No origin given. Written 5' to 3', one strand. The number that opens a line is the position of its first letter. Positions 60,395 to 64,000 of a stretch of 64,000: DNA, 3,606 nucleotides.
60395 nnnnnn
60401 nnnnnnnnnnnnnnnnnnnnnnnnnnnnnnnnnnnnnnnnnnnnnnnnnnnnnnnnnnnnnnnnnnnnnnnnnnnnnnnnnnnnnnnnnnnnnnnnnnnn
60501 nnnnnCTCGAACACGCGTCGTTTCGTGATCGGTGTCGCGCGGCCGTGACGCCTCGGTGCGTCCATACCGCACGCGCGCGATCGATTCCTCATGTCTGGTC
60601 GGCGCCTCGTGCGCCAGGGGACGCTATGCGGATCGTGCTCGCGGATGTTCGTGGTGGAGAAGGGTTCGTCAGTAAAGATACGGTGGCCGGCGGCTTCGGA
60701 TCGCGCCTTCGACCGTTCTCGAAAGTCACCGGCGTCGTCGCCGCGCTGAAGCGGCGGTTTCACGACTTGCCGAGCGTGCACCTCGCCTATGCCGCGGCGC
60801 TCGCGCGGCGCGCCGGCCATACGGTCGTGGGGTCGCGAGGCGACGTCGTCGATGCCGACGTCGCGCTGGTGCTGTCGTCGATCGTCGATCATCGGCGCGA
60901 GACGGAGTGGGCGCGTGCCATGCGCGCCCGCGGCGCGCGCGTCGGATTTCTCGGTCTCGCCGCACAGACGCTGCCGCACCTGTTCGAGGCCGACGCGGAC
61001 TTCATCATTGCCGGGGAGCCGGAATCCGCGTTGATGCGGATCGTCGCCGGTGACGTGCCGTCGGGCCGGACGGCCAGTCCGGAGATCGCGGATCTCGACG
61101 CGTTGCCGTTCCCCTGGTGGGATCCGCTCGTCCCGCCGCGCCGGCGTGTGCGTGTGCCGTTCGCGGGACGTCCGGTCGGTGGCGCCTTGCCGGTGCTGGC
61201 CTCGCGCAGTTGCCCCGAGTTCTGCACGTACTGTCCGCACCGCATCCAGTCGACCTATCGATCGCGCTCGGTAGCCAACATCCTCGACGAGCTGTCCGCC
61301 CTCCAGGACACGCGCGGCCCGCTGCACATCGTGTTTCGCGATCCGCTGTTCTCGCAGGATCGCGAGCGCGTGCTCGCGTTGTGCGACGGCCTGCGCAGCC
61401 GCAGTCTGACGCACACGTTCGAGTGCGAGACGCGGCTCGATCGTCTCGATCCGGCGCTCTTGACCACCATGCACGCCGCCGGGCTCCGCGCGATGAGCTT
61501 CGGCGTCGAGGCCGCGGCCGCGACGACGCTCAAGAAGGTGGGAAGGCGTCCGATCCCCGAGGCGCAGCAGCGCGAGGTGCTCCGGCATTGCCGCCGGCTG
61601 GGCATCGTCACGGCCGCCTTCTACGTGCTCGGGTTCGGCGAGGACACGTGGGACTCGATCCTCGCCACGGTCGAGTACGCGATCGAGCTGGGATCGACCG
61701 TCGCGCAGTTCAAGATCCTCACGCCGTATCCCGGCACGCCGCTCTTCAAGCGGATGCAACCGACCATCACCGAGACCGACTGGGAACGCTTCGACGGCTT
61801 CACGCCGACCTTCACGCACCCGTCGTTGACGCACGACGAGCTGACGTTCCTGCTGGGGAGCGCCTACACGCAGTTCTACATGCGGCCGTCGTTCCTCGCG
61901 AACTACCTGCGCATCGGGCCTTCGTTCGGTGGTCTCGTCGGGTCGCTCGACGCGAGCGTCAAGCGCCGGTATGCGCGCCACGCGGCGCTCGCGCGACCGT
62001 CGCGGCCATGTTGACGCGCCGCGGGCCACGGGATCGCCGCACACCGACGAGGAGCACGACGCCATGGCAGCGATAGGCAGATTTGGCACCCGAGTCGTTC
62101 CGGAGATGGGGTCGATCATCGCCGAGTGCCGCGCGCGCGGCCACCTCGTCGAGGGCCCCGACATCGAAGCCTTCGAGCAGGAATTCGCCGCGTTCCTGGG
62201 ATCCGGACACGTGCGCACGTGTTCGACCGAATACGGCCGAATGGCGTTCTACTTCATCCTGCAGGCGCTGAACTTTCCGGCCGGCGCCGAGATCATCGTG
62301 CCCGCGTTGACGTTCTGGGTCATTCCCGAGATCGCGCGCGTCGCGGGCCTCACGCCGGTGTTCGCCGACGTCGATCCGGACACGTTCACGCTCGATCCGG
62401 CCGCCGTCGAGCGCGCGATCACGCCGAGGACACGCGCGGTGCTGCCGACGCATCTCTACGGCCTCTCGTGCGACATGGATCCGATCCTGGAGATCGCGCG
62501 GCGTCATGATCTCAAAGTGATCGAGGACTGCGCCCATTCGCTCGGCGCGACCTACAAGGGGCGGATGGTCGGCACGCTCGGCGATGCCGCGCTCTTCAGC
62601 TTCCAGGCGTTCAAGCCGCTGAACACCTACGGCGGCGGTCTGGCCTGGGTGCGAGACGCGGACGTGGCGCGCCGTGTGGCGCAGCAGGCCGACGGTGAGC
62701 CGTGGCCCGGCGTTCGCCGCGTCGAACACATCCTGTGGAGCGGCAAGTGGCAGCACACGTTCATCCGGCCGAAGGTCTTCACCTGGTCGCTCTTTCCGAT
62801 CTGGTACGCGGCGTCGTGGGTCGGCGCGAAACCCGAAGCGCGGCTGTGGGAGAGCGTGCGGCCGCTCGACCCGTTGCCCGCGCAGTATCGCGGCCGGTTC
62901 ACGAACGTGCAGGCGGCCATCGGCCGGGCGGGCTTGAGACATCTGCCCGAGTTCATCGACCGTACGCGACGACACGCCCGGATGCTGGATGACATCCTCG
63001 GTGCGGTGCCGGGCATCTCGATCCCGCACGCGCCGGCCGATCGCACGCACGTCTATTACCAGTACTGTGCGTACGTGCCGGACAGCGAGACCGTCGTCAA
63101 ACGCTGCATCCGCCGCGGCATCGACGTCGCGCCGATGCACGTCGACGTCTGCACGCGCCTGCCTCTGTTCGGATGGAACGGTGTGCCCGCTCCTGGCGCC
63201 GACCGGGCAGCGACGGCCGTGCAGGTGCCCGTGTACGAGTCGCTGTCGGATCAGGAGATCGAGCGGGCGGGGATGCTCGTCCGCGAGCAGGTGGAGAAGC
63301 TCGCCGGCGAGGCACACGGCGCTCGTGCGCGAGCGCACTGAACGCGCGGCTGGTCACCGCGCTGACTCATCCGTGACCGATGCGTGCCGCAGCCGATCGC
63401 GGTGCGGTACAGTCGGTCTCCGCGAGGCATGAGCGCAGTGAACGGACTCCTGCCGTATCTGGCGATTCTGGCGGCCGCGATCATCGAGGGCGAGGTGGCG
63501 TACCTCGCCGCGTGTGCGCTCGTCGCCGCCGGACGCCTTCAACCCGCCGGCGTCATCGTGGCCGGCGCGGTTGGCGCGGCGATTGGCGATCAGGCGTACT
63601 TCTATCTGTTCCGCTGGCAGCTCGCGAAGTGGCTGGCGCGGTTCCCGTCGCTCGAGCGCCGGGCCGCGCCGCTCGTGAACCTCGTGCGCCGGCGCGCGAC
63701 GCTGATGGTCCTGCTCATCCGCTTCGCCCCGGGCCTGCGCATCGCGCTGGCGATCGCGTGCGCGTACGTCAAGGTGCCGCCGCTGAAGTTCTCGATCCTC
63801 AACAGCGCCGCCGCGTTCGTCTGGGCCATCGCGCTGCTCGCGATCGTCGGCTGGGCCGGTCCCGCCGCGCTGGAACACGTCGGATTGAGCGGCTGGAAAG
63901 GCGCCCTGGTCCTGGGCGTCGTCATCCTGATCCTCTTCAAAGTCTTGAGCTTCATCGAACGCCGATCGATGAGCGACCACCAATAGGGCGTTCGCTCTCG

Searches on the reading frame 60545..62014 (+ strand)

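Call 5: search_protein_families(library=pfam, proteins=[window:60545-62014:+], max_evalue=0.01)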
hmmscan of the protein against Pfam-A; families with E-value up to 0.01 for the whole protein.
window:60545-62014:+ (489 aa): 1 family
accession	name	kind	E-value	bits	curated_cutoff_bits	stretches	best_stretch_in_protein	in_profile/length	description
PF04055.27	Radical_SAM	-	4e-14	53.6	29.5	1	220-374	4-161/166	Radical SAM superfamily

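Call 48: search_protein_families(library=ncbifam, proteins=[window:60545-62014:+], max_evalue=0.001)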
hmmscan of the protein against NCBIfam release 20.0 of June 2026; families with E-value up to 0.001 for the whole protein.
window:60545-62014:+ (489 aa): 15 families
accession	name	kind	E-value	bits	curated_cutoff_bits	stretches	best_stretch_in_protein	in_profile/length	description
TIGR03471.1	HpnJ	equivalog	3.9e-29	101.8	577.6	1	179-453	164-441/472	hopanoid biosynthesis associated radical SAM protein HpnJ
NF033070.1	rSAM_AprD4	equivalog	5.3e-27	94.8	500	1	168-403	154-389/456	AprD4 family radical SAM diol-dehydratase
TIGR02026.1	BchE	equivalog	8.8e-27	94.1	481.35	1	176-477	162-461/497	magnesium-protoporphyrin IX monomethyl ester anaerobic oxidative cyclase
NF050148.1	rSAM_ApyD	equivalog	1.1e-24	86.8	750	1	178-451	173-436/645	RiPP biosynthesis radical SAM protein ApyD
TIGR04072.2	rSAM_ladder_B12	equivalog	7.9e-21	74.2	360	1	147-404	117-372/443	lipid biosynthesis B12-binding/radical SAM protein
NF038361.1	rSAM_Sden_1168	equivalog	8.7e-20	70.8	575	1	180-404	246-473/560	Sden_1168 family B12-binding radical SAM P-methyltransferase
TIGR04295.1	B12_rSAM_oligo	hypoth_equivalog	4.4e-16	58.6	400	1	120-415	91-395/422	TIGR04295 family B12-binding domain-containing radical SAM protein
TIGR04367.1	HpnR_B12_rSAM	equivalog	2.9e-13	49.2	650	1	218-417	190-386/490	hopanoid C-3 methylase HpnR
TIGR04479.1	bcpD_PhpK_rSAM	subfamily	8.2e-13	47.5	600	1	207-385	234-412/504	PhpK family radical SAM P-methyltransferase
TIGR04013.1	B12_SAM_MJ_1487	hypoth_equivalog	1.2e-08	34.2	251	1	146-408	87-361/382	TIGR04013 family B12-binding domain/radical SAM domain-containing protein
TIGR04014.1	B12_SAM_MJ_0865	equivalog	5.1e-08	32.1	360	1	218-403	164-357/434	methyl-coenzyme M reductase glutamine C-methyltransferase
NF040546.1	rSAM_CUAEP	equivalog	1.2e-07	30.8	500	1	130-361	77-320/468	CUAEP/CCAEP-tail radical SAM (seleno)protein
TIGR04385.1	B12_rSAM_cofa1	equivalog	6.7e-07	28.9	450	1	217-372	198-354/438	B12 lower ligand biosynthesis radical SAM protein BzaD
TIGR03975.1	rSAM_ocin_1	subfamily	1.9e-05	23.3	281.85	1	213-361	260-409/606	RiPP maturation radical SAM C-methyltransferase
NF040542.1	rSAM_RCCLKC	equivalog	8.7e-05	21.8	450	0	219-356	185-324/423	arsinothricin biosynthesis radical SAM protein ArsL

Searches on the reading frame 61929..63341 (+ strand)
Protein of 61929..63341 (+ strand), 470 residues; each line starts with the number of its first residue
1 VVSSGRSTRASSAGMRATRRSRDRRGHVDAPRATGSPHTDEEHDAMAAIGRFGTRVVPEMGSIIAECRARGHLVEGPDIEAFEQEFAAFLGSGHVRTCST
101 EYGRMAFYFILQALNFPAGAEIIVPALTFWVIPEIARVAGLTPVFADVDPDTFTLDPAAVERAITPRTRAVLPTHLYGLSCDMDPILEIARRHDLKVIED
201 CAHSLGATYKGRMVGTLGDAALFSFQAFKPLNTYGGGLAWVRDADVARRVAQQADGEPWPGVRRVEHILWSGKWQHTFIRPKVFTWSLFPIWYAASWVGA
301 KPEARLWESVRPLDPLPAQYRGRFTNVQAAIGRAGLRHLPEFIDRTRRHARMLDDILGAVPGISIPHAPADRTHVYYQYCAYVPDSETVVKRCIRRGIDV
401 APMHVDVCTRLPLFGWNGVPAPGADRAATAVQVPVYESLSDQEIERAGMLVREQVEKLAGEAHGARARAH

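Call 5: search_protein_families(library=pfam, proteins=[window:61929-63341:+], max_evalue=0.01)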
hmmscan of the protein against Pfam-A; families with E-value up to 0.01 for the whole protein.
window:61929-63341:+ (470 aa): 2 families
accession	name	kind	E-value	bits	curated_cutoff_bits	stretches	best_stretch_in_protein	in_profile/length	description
PF01041.23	DegT_DnrJ_EryC1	-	6.8e-73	246.4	19.8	2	65-250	12-195/360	DegT/DnrJ/EryC1/StrS aminotransferase family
PF00155.27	Aminotran_1_2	-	1.5e-05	24.8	19.7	1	79-207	44-192/361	Aminotransferase class I and II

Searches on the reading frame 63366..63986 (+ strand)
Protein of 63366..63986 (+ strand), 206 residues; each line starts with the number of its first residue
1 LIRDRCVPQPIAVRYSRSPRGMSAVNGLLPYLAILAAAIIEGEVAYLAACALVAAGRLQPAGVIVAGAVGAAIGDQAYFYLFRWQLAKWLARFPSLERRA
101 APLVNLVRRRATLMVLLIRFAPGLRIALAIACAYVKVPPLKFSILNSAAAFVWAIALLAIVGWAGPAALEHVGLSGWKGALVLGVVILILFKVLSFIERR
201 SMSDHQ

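Call 25: search_protein_families(library=pfam, proteins=[window:63366-63986:+], max_evalue=0.01)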
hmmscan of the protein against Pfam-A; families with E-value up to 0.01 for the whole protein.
window:63366-63986:+ (206 aa): 1 family
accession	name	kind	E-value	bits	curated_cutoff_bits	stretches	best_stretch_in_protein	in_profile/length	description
PF09335.16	VTT_dom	-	1.1e-11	45.8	33.9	1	52-159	7-119/123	VTT domain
